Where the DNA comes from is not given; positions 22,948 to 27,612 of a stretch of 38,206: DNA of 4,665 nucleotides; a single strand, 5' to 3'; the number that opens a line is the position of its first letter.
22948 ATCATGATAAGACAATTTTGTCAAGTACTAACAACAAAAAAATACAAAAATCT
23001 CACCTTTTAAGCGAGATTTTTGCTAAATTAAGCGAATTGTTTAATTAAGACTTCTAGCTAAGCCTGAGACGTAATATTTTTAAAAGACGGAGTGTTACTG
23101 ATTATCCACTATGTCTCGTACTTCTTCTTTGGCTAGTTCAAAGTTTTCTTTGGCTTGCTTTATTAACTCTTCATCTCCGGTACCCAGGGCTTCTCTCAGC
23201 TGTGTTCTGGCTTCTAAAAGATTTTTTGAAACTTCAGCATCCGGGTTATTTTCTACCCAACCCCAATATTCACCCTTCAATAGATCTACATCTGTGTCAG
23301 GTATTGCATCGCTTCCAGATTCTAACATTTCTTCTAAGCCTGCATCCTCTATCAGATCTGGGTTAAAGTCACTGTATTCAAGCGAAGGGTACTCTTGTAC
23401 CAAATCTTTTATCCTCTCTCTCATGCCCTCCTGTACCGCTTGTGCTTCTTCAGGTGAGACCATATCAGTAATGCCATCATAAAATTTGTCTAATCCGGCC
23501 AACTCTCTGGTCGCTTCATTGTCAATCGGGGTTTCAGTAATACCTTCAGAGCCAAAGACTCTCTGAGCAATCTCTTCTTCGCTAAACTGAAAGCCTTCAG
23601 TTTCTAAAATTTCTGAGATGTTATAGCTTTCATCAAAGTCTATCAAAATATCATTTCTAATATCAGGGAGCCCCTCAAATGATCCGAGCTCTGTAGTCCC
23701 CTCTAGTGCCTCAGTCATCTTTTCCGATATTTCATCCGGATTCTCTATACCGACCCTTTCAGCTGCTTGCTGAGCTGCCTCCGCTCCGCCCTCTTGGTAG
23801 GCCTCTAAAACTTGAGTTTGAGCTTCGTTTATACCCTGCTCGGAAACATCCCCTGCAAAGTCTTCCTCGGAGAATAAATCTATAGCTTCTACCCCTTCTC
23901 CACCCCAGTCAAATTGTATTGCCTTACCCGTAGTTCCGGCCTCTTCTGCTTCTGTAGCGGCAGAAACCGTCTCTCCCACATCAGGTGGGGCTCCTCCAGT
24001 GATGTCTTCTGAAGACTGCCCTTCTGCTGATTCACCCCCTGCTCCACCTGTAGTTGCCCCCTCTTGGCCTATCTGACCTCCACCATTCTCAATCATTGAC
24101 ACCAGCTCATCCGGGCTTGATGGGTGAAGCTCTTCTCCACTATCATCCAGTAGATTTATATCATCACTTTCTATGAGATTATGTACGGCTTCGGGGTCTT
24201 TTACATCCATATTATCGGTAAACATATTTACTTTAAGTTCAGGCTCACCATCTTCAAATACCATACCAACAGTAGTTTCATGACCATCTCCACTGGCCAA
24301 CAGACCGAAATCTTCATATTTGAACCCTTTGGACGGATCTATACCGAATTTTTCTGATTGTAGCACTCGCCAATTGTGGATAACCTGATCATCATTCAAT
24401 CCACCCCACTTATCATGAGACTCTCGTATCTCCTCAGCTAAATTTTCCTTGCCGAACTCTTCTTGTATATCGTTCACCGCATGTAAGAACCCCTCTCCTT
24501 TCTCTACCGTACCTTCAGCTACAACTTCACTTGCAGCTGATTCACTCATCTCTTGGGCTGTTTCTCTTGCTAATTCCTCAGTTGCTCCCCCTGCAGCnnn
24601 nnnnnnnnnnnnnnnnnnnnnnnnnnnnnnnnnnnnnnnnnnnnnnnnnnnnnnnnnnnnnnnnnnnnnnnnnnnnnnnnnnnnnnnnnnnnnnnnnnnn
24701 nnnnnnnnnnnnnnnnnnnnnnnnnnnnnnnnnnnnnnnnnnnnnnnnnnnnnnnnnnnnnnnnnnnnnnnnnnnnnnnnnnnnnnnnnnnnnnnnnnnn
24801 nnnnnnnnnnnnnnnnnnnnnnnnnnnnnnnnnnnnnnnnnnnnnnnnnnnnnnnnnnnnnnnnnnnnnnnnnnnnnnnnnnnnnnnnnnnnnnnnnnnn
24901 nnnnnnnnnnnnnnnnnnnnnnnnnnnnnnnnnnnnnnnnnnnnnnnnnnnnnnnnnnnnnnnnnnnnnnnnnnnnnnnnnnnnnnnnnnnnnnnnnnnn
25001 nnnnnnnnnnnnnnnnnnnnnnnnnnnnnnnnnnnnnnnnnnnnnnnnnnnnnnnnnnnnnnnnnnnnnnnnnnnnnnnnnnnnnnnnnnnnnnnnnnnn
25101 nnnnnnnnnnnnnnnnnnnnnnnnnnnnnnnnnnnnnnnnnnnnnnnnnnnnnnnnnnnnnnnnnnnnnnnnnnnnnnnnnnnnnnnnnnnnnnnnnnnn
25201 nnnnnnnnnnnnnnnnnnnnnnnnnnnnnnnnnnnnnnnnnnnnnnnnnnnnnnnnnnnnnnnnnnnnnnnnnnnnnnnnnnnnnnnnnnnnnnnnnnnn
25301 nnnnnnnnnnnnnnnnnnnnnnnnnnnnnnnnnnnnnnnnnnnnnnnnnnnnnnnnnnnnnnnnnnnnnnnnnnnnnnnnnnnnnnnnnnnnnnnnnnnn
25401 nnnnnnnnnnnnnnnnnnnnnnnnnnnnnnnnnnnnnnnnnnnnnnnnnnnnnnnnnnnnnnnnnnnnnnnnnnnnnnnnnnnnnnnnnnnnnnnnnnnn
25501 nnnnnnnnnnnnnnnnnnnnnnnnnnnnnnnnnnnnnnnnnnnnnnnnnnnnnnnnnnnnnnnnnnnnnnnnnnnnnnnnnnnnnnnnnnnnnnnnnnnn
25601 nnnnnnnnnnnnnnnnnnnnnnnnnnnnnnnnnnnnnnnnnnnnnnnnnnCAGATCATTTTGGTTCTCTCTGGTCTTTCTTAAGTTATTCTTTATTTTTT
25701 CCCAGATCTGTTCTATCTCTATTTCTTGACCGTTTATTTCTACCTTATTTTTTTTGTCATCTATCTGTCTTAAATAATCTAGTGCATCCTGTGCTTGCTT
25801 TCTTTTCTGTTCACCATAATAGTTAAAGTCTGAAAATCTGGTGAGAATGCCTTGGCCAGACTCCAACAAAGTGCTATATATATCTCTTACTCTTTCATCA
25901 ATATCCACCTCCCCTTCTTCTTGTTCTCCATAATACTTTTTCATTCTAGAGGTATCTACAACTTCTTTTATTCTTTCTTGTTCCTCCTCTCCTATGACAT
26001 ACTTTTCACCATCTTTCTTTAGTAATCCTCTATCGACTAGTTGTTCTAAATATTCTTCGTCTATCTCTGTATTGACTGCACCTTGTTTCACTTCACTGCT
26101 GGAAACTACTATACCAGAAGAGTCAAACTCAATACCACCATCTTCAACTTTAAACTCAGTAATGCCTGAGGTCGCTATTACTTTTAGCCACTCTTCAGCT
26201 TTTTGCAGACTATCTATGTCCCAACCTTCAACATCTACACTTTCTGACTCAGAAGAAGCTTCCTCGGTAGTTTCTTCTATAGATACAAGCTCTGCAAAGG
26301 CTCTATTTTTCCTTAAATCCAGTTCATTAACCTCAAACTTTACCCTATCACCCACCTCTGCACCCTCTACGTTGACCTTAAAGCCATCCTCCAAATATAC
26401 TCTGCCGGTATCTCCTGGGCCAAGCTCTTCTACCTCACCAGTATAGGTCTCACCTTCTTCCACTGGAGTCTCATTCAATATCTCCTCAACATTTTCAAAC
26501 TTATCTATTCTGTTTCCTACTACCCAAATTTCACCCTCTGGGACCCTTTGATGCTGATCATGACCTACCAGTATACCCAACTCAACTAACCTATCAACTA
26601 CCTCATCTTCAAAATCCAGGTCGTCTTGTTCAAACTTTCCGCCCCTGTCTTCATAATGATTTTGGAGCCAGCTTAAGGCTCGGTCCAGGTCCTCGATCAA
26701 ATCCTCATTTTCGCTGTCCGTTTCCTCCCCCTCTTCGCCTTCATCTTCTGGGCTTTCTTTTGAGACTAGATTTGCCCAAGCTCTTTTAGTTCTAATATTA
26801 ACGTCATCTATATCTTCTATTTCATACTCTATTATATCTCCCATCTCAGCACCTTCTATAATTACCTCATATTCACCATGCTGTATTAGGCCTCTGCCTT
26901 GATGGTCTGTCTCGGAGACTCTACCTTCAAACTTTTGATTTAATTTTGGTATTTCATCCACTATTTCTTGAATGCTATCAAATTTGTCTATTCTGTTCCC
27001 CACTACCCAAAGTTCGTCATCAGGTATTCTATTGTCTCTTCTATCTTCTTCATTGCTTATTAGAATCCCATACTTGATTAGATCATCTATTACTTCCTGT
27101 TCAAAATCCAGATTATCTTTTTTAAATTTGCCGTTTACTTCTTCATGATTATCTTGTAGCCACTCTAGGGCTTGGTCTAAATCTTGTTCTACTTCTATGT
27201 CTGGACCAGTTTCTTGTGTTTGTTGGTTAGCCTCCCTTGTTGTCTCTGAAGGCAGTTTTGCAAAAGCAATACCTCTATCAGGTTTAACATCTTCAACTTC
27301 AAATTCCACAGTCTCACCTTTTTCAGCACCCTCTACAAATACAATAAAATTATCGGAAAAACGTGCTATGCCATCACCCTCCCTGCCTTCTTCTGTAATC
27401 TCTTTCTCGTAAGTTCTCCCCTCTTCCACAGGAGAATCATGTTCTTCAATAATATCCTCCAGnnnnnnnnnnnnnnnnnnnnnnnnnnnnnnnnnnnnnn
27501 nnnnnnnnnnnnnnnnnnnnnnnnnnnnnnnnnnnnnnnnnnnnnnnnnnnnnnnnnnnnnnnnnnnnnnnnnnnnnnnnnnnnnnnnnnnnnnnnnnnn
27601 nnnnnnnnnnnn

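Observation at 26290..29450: About seven TRAM-like beta-barrel modules, three in regular ~480-nt tandem repeats, inside a membrane-anchored giant protein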

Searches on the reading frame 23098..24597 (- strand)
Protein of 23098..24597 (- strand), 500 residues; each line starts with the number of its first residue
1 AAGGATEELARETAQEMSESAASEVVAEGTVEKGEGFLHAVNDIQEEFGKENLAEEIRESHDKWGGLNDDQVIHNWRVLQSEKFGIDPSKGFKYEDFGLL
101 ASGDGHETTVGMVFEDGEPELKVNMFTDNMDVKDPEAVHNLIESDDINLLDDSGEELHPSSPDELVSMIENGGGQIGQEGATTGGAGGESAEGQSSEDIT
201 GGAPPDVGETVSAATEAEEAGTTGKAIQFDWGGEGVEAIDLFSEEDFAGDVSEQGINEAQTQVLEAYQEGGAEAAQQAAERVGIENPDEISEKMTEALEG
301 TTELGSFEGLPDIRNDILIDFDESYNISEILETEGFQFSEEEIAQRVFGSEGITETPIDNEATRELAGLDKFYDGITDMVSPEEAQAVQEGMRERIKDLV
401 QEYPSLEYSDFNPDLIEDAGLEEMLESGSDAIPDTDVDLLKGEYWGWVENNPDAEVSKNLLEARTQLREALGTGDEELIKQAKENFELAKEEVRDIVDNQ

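Call 38: find_homologous_proteins(query=A2, max_evalue=0.001)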
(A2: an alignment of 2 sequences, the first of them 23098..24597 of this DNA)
Query A2 (2 sequences): 8000 candidates shared short words with the query, none scored E <= 0.001.

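Call 39: find_related_loci(query=A2, collection=genome_contigs, flank=10000)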
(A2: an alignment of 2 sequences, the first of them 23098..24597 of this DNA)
Query A2 (500 aa) in genome_contigs; peptide patterns used: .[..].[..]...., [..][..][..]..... (x = any residue, [..] = any of these).
106 stretches matched a pattern, but none encodes a relative of the query by tblastn (E <= 1e-3).

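Call 40: find_related_loci(query=A2, collection=metagenome_contigs, flank=10000)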
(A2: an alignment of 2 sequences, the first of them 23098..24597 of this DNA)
Query A2 (500 aa) in metagenome_contigs; peptide patterns used: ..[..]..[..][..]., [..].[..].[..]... (x = any residue, [..] = any of these).
600 stretches matched a pattern, but none encodes a relative of the query by tblastn (E <= 1e-3).

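Call 59: search_solved_structures(query=A2, max_evalue=1)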
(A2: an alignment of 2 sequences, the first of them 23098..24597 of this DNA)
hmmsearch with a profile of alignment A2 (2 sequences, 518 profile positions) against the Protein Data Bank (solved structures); distinct sequences matched with E-value up to 1: 0.

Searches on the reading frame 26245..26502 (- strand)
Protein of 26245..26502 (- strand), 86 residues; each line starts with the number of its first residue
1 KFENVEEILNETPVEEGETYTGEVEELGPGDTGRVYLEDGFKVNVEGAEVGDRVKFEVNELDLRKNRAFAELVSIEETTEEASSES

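Call 9: search_protein_families(library=pfam, proteins=[window:26245-26502:-], max_evalue=10)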
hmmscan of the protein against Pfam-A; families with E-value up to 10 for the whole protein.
seq(86 aa): 1 family
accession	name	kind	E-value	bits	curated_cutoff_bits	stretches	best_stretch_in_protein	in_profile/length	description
PF01938.26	TRAM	-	2.5e-05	24.5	21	1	13-73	1-61/61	TRAM domain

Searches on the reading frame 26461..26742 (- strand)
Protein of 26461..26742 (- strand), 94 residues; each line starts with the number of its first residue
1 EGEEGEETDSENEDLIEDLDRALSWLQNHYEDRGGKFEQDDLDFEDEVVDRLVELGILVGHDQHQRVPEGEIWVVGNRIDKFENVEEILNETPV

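Call 9: search_protein_families(library=pfam, proteins=[window:26461-26742:-], max_evalue=10)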
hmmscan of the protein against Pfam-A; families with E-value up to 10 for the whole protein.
seq(94 aa): 1 family
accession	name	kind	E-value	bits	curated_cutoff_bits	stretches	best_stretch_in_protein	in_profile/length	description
PF10516.15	SHNi-TPR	-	0.17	11.9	21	1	16-31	21-36/38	SHNi-TPR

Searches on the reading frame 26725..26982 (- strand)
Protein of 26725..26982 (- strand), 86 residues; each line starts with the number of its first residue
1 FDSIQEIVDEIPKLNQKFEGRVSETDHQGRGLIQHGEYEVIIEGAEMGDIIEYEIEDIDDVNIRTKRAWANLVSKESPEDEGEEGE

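Call 9: search_protein_families(library=pfam, proteins=[window:26725-26982:-], max_evalue=10)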
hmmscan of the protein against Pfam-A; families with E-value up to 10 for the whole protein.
seq(86 aa): 1 family
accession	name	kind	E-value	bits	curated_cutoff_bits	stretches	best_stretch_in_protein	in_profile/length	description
PF05037.18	DUF669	-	0.12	12.9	21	1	23-48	4-29/138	Protein of unknown function (DUF669)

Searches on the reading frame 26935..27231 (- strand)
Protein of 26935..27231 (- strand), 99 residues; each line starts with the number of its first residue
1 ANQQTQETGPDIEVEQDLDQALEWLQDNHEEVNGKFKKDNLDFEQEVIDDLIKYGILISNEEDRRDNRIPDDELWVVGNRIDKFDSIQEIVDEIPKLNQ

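Call 9: search_protein_families(library=pfam, proteins=[window:26935-27231:-], max_evalue=10)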
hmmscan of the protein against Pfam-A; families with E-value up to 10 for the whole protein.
seq(99 aa): 3 families
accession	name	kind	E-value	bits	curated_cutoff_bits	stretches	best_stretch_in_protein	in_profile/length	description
PF04777.18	Evr1_Alr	-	0.033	15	27.6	1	16-44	58-86/93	Erv1 / Alr family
PF24132.1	DUF7399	-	0.043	14.7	27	1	41-95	48-84/134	Family of unknown function (DUF7399)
PF10607.14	CTLH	-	0.077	13.5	26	1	12-44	12-41/146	CTLH/CRA C-terminal to LisH motif domain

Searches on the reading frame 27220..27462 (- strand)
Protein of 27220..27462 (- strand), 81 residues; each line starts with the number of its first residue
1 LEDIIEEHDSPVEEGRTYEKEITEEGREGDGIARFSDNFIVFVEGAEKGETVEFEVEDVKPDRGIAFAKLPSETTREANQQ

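Call 9: search_protein_families(library=pfam, proteins=[window:27220-27462:-], max_evalue=10)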
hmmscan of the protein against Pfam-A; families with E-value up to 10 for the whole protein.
seq(81 aa): 1 family
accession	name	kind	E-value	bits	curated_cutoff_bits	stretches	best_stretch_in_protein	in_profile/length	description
PF01938.26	TRAM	-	9.5e-13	48.2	21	1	11-67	1-57/61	TRAM domain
